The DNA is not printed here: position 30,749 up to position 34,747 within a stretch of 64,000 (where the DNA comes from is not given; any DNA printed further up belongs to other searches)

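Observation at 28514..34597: NuoE-like / HydB-like / (2Fe2S-GltD-4Fe4S-MopB-like) operon: candidate Bfu/Stn-type electron-bifurcating NADH-NADPH-ferredoxin enzyme with an extra domain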

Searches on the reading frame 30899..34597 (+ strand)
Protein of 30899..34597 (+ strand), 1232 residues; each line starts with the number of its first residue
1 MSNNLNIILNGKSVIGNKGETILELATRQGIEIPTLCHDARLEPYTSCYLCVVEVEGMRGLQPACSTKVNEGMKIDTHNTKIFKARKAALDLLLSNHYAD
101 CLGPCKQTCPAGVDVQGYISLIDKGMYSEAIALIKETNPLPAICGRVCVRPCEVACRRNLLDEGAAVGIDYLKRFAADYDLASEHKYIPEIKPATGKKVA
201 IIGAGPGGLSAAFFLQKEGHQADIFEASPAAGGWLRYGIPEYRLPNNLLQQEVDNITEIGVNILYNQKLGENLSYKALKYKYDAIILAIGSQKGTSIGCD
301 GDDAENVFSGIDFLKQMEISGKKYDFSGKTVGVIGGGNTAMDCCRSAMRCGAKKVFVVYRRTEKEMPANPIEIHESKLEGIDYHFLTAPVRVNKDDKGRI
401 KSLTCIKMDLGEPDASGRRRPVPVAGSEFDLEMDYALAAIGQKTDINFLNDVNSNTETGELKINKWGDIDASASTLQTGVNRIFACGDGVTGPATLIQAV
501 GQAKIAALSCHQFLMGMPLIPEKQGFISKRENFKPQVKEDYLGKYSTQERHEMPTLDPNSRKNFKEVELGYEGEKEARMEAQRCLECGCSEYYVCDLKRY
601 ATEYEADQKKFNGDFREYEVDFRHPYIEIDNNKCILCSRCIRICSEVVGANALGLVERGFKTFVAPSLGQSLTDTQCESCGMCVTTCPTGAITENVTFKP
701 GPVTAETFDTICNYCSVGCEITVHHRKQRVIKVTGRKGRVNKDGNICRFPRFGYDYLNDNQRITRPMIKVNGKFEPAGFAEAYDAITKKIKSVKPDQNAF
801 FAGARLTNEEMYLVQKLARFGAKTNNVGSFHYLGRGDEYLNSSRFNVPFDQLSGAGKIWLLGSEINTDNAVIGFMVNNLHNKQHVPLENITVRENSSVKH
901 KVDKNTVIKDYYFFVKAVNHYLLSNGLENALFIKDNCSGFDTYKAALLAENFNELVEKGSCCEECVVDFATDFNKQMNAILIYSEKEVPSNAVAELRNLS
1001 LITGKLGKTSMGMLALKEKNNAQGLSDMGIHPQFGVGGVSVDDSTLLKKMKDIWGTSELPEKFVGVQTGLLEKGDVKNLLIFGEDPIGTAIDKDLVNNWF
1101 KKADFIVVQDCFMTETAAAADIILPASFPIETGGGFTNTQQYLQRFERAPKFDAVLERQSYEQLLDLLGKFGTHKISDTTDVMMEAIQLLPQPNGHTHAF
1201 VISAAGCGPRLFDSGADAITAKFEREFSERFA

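Call 3: search_protein_families(library=pfam, proteins=[window:30899-34597:+], max_evalue=0.01)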
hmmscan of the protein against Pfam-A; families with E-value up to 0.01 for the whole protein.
window:30899-34597:+ (1232 aa): 23 families
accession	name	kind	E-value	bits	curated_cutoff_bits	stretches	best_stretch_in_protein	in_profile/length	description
PF07992.20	Pyr_redox_2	-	2e-31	109.9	26.1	1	197-503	1-291/291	Pyridine nucleotide-disulphide oxidoreductase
PF00384.28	Molybdopterin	-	5.2e-25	88.6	24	1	762-1149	1-333/353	Molybdopterin oxidoreductase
PF14691.11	Fer4_20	-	1e-19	70.9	25.8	1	103-182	30-110/113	Dihydroprymidine dehydrogenase domain II, 4Fe-4S cluster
PF13510.11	Fer2_4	-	2.1e-17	63.4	22.8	1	4-79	3-81/82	2Fe-2S iron-sulfur cluster binding domain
PF22117.2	Fer4_Nqo3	-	1.2e-09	38.6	27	1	625-693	2-67/67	NADH-quinone oxidoreductase subunit 3, ferredoxin-like domain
PF04879.21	Molybdop_Fe4S4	-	1.9e-09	37.8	22.7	1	707-758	3-54/55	Molybdopterin oxidoreductase Fe4S4 domain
PF13450.12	NAD_binding_8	-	1.4e-07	32.1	21.9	1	201-236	1-36/68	NAD(P)-binding Rossmann-like domain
PF00070.33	Pyr_redox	-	1.5e-07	32.3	22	1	331-404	2-78/82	Pyridine nucleotide-disulphide oxidoreductase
PF13738.12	Pyr_redox_3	-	2.4e-07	30.7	30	1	321-365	156-200/305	Pyridine nucleotide-disulphide oxidoreductase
PF12838.12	Fer4_7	-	5.4e-07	30.4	27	1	633-691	1-52/52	4Fe-4S dicluster domain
PF14697.11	Fer4_21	-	1.5e-05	25.5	35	1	628-693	2-58/59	4Fe-4S dicluster domain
PF12837.12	Fer4_6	-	0.00021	21.5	25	2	627-646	2-21/24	4Fe-4S binding domain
PF00037.32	Fer4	-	0.00026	21.1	21.1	1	676-693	7-24/24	4Fe-4S binding domain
PF01946.23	Thi4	-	0.00027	20.7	26.2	1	195-236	16-58/235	Thi4 family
PF13187.11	Fer4_9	-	0.00037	20.9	27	1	633-692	1-52/52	4Fe-4S dicluster domain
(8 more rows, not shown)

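Call 4: search_protein_families(library=ncbifam, proteins=[window:30899-34597:+], max_evalue=0.001)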
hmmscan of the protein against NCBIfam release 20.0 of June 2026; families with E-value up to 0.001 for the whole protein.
window:30899-34597:+ (1232 aa): 68 families (the best 25 are shown)
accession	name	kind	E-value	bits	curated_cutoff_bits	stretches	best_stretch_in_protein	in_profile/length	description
NF009454.0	PRK12814.1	equivalog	9.1e-195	648.8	916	1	3-647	2-631/657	putative NADPH-dependent glutamate synthase small subunit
NF009410.0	PRK12771.1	subfamily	5.9e-147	490.6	516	1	93-590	38-515/566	NAD(P)-binding protein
NF009414.0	PRK12778.1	equivalog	2.3e-121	406.4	1103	2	104-514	338-749/752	bifunctional dihydroorotate dehydrogenase B NAD binding subunit/NADPH-dependent glutamate synthase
TIGR01316.1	gltA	equivalog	5.2e-101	338.6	471.75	1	103-514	36-449/449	NADPH-dependent glutamate synthase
TIGR03315.1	Se_ygfK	equivalog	4e-95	319.2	835.3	1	97-589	438-888/1012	putative selenate reductase subunit YgfK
TIGR01318.1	gltD_gamma_fam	subfamily_domain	4.9e-87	292.4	482.95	1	104-514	49-465/467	glutamate synthase, small subunit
NF009413.0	PRK12775.1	equivalog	1.4e-84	284.7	1895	1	101-514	336-754/1006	putative trifunctional 2-polyprenylphenol hydroxylase/glutamate synthase subunit beta/ferritin domain-containing protein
NF010590.0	PRK13984.1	equivalog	1.5e-84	284.2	946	1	103-515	196-607/611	putative oxidoreductase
TIGR01973.1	NuoG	equivalog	8e-82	275.9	470.05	2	591-1152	100-592/606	NADH-quinone oxidoreductase subunit NuoG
NF009408.0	PRK12769.1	equivalog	4.8e-81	272.8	1003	1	105-514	236-651/659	formate-dependent uric acid utilization protein AegA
TIGR01591.1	Fdh-alpha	equivalog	7.2e-78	262.3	666.25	1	710-1191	1-499/672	formate dehydrogenase subunit alpha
NF009451.0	PRK12809.1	equivalog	2.6e-73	247.4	1154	1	104-507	218-627/639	formate-dependent uric acid utilization protein YgfT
NF009415.0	PRK12779.1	equivalog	6.4e-70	236.2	1519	1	106-508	211-620/944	putative bifunctional glutamate synthase subunit beta/2-polyprenylphenol hydroxylase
NF009409.0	PRK12770.1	subfamily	2.2e-67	227.6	343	1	190-515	12-351/360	putative glutamate synthase subunit beta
TIGR01317.1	GOGAT_sm_gam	subfamily_domain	6.2e-61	206.7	447.7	1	100-521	46-485/485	glutamate synthase small subunit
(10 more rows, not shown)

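Call 5: search_solved_structures(query=window:30899-34597:+, max_evalue=1e-10, show_alignments=1)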
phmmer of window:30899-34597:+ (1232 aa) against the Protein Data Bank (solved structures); distinct sequences matched with E-value up to 1e-10: 85 (the best 60 are shown).
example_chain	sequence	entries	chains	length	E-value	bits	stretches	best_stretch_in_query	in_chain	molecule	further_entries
9bov_A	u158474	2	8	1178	7.9e-235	785.6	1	7-1031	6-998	Molybdopterin oxidoreductase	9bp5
8oh5_C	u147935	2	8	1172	7.4e-221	739.3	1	4-1030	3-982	Formate dehydrogenase-O, major subunit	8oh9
9n5u_A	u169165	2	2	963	9.1e-181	606.5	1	4-772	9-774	NfnA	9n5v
4ylf_B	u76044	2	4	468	1e-94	321.5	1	104-516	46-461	Dihydropyrimidine dehydrogenase subunit A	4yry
5jca_L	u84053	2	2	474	1.1e-82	281.7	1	103-514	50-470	NADH-dependent Ferredoxin:NADP Oxidoreductase (NfnI) subunit alpha | NADH-dependent Ferredoxin:NADP Oxidoreductase subunit alpha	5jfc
9wxb_B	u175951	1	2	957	5.5e-73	249.5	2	621-1150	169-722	Formate dehydrogenase alpha subunit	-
6tg9_A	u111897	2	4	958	1.3e-72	248.3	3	619-828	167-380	Formate dehydrogenase subunit alpha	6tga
8rqz_C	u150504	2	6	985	4.2e-71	243.3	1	709-1198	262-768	Probable oxidoreductase YjgC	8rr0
9gzq_A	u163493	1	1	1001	4.6e-71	243.2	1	709-1198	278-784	Probable oxidoreductase YjgC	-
5vj7_A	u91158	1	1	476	2.6e-66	227.4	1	103-514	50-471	Oxidoreductase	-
7vw6_A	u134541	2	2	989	1.4e-63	218.4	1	618-1195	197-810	Formate dehydrogenase | Tungsten-containing formate dehydrogenase alpha subunit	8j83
7e5z_A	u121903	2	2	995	1.5e-63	218.3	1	618-1195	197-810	Formate dehydrogenase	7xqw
6s6s_G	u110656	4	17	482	2e-56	194.6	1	96-514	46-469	Glutamate synthase [NADPH] small chain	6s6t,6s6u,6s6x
2vdc_G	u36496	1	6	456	2.2e-56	194.5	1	96-514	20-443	GLUTAMATE SYNTHASE [NADPH] SMALL CHAIN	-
7t2r_A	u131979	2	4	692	2.6e-54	187.7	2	589-830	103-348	NiFe hydrogenase subunit A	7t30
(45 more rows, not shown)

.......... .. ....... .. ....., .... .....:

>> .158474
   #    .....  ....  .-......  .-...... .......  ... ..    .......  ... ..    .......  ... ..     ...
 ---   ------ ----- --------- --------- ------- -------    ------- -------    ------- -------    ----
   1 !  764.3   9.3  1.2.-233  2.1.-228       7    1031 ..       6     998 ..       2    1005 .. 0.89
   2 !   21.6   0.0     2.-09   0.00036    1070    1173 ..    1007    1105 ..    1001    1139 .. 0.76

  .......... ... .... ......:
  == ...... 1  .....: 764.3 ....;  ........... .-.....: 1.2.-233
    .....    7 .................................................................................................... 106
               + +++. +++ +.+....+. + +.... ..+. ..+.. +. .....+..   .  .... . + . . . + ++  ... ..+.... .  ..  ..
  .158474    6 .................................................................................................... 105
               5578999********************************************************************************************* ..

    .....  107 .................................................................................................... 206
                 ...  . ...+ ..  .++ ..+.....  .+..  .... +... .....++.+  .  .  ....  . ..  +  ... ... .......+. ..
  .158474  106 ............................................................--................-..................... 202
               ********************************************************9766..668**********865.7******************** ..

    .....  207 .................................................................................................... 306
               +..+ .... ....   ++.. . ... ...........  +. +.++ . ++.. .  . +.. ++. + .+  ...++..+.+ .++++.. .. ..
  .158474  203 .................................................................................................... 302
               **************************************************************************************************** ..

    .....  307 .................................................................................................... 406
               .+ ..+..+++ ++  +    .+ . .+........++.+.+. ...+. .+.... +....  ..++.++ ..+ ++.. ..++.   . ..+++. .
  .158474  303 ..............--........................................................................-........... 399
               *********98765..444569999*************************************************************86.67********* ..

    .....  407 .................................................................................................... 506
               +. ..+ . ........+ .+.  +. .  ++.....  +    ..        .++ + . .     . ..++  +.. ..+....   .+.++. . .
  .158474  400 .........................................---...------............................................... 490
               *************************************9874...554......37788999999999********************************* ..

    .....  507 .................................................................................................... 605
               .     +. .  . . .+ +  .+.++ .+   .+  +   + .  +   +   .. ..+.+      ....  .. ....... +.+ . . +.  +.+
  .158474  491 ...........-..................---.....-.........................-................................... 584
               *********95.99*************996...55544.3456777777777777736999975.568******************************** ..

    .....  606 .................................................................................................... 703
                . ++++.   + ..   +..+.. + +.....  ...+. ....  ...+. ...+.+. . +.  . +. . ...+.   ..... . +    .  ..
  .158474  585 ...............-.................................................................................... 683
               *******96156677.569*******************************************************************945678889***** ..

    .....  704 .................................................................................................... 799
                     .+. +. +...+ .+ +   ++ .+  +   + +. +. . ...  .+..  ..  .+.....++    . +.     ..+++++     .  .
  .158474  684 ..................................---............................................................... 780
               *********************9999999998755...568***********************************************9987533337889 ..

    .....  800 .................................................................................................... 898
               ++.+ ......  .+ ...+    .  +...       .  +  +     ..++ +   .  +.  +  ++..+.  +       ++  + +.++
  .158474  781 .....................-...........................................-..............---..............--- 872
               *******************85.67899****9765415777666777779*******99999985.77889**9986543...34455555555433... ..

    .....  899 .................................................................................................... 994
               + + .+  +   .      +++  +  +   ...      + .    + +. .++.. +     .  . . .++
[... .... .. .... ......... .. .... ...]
